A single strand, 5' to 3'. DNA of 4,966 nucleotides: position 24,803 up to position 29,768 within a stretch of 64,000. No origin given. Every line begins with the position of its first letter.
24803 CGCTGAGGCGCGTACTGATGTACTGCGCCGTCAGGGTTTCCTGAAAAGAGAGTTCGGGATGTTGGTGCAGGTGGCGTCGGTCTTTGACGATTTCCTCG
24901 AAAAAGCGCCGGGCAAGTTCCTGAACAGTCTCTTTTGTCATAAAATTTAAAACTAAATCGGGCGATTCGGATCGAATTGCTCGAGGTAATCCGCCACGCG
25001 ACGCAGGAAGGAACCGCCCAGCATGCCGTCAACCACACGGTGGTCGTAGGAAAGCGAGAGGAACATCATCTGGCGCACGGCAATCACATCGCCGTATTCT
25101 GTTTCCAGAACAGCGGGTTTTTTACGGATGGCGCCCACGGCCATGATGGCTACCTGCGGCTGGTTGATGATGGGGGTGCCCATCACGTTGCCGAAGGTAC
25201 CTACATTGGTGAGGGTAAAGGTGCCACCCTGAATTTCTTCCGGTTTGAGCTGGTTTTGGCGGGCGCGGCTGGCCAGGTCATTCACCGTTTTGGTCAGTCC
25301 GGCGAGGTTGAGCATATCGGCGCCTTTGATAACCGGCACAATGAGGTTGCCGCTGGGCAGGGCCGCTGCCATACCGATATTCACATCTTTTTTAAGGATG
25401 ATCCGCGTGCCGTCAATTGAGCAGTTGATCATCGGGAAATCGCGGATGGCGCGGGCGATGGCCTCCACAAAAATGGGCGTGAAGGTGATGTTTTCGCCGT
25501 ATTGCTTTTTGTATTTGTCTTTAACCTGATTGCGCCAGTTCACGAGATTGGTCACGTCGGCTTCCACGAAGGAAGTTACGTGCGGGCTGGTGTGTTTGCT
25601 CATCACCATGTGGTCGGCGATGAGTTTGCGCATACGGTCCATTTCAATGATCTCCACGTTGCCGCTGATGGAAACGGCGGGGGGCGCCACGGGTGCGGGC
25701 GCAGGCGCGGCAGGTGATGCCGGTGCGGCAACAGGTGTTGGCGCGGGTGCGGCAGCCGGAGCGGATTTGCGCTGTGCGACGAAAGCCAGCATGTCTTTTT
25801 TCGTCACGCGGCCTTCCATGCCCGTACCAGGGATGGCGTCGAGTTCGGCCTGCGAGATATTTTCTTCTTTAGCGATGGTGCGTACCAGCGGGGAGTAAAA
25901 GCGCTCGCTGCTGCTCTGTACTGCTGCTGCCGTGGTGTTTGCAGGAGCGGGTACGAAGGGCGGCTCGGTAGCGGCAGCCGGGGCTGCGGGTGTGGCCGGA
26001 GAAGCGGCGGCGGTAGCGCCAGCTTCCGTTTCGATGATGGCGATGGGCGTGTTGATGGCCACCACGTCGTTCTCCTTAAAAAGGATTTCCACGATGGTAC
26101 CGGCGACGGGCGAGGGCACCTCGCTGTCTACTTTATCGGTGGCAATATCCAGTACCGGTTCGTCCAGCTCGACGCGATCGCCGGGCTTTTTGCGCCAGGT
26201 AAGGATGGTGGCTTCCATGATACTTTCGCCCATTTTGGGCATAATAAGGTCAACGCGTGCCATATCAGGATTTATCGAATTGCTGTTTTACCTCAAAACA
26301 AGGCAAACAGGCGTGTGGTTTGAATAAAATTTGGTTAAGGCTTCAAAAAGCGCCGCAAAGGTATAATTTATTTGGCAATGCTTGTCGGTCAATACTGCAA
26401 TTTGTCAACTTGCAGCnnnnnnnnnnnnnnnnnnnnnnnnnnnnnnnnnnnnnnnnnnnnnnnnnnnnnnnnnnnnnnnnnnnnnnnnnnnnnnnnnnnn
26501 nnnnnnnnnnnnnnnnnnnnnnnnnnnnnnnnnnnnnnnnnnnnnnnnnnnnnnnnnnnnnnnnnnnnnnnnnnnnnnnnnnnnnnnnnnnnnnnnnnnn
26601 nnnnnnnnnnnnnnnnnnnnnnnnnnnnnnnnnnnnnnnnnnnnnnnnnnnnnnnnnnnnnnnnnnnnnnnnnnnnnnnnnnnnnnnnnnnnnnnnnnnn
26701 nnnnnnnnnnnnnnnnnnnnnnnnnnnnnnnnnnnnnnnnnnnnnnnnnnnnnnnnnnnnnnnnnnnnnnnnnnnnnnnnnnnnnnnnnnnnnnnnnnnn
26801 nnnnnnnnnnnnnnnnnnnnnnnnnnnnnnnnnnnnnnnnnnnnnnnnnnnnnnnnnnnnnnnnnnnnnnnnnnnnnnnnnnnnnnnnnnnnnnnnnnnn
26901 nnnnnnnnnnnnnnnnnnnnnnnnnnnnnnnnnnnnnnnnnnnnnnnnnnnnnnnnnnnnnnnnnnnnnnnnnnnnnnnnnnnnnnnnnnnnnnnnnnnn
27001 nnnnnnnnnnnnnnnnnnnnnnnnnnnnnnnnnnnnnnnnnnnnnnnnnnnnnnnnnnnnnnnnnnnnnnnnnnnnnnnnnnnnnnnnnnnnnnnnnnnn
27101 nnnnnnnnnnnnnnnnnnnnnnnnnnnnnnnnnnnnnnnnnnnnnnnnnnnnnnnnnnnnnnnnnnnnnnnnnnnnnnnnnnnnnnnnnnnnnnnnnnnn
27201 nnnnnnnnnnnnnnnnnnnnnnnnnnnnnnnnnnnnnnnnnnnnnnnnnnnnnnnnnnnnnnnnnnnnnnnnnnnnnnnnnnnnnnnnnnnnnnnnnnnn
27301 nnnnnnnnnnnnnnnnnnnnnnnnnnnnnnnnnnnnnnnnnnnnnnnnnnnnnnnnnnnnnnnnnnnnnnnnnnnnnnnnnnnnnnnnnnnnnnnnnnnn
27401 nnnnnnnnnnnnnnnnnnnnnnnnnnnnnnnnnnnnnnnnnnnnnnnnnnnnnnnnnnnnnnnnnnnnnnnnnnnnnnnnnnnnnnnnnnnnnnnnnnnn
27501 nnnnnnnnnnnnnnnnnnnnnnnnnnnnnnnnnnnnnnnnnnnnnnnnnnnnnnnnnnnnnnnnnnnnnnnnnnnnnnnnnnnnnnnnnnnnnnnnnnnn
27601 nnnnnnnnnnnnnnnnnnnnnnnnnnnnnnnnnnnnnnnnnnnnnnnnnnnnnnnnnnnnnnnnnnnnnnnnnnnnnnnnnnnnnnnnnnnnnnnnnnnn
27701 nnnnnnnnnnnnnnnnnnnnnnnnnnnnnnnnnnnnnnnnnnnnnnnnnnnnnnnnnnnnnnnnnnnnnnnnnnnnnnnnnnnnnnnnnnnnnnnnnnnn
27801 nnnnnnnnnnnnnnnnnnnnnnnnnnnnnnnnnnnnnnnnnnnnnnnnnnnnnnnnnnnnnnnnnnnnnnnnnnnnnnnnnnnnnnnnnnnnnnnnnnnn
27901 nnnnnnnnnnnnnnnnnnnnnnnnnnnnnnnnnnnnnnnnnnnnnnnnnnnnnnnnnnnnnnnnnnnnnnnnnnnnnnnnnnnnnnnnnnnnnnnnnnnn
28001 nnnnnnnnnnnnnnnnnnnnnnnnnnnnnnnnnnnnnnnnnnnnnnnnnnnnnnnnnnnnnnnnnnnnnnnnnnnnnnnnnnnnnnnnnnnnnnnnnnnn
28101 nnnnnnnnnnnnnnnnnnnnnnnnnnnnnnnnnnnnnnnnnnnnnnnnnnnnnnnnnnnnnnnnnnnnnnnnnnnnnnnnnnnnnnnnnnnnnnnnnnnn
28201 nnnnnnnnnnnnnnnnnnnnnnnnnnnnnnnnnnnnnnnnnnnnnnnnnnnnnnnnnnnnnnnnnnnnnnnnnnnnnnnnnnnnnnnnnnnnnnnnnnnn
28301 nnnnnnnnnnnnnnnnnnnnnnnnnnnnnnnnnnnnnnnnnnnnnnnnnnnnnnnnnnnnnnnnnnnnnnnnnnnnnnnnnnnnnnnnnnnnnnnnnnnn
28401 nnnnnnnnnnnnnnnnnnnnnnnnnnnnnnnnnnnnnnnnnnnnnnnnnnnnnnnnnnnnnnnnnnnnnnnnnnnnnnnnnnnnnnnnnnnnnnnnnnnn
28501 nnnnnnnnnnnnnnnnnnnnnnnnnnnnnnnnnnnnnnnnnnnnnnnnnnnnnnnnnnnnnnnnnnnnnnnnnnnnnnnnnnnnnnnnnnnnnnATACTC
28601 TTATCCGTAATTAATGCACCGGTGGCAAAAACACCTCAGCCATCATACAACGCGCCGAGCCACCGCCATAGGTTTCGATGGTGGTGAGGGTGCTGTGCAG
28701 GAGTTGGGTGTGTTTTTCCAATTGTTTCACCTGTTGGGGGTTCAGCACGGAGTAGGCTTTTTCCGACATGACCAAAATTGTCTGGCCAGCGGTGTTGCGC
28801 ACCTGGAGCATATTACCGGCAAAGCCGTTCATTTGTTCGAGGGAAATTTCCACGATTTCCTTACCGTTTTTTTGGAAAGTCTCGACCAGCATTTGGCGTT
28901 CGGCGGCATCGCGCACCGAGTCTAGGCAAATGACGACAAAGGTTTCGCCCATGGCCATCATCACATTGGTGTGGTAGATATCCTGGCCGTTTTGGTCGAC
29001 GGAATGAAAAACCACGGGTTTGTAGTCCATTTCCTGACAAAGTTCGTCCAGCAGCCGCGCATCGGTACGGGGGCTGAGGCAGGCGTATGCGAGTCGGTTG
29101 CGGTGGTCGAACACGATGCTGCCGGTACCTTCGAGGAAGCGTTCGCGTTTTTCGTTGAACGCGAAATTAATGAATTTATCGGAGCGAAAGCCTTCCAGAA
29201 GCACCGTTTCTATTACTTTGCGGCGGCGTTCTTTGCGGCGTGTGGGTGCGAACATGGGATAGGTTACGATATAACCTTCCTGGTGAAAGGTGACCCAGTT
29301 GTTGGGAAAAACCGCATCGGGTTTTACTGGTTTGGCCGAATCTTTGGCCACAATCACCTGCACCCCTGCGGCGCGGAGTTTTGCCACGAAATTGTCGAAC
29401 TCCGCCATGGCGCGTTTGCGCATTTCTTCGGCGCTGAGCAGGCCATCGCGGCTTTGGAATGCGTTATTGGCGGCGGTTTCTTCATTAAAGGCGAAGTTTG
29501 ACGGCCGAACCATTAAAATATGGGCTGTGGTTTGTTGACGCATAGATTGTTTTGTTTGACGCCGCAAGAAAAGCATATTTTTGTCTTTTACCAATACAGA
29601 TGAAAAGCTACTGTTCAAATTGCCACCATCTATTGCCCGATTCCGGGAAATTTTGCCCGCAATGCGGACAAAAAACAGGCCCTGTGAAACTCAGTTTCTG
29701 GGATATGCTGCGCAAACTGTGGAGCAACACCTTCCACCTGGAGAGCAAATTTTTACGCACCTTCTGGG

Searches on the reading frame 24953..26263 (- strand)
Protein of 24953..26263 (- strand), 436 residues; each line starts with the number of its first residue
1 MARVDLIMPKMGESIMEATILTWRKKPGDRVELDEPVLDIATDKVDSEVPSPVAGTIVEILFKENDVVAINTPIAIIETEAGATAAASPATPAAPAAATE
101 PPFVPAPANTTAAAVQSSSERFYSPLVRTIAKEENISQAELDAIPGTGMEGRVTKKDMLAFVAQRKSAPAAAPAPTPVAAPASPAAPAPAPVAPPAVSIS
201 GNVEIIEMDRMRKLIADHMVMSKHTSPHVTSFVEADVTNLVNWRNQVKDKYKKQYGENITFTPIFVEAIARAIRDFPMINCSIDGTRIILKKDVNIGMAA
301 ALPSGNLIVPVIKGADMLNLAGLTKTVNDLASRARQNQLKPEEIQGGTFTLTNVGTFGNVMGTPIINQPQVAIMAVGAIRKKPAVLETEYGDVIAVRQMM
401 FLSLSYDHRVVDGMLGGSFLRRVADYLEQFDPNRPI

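Call 35: search_protein_families(library=pfam, proteins=[window:24953-26263:-], max_evalue=0.00001)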
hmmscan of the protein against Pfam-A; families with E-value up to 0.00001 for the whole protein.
window:24953-26263:- (436 aa): 3 families
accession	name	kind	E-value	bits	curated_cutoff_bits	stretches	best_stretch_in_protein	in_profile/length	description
PF00198.28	2-oxoacid_dh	-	3.1e-80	269.4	23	1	203-430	4-227/232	2-oxoacid dehydrogenases acyltransferase (catalytic domain)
PF00364.28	Biotin_lipoyl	-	3.9e-17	62.3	22.1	1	6-77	3-73/73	Biotin-requiring enzyme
PF02817.22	E3_binding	-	7e-10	39.4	23.7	1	122-159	2-36/36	e3 binding domain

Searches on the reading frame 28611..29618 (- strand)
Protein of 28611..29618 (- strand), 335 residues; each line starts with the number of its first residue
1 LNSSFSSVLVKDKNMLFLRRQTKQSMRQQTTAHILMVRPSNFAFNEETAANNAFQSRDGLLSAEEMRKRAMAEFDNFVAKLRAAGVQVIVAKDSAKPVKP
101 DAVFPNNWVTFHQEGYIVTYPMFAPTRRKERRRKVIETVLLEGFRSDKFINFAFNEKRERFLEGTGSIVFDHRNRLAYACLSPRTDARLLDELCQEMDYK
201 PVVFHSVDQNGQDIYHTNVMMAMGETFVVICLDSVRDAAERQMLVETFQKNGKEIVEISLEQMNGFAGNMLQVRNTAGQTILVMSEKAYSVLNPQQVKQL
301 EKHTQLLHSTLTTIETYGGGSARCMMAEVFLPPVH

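Call 35: search_protein_families(library=pfam, proteins=[window:28611-29618:-], max_evalue=0.00001)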
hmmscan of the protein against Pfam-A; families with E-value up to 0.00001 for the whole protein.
window:28611-29618:- (335 aa): 1 family
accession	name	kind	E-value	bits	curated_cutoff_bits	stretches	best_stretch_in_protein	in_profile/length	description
PF19420.4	DDAH_eukar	-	2.8e-106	355.4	23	1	42-330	1-291/291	N,N dimethylarginine dimethylhydrolase, eukaryotic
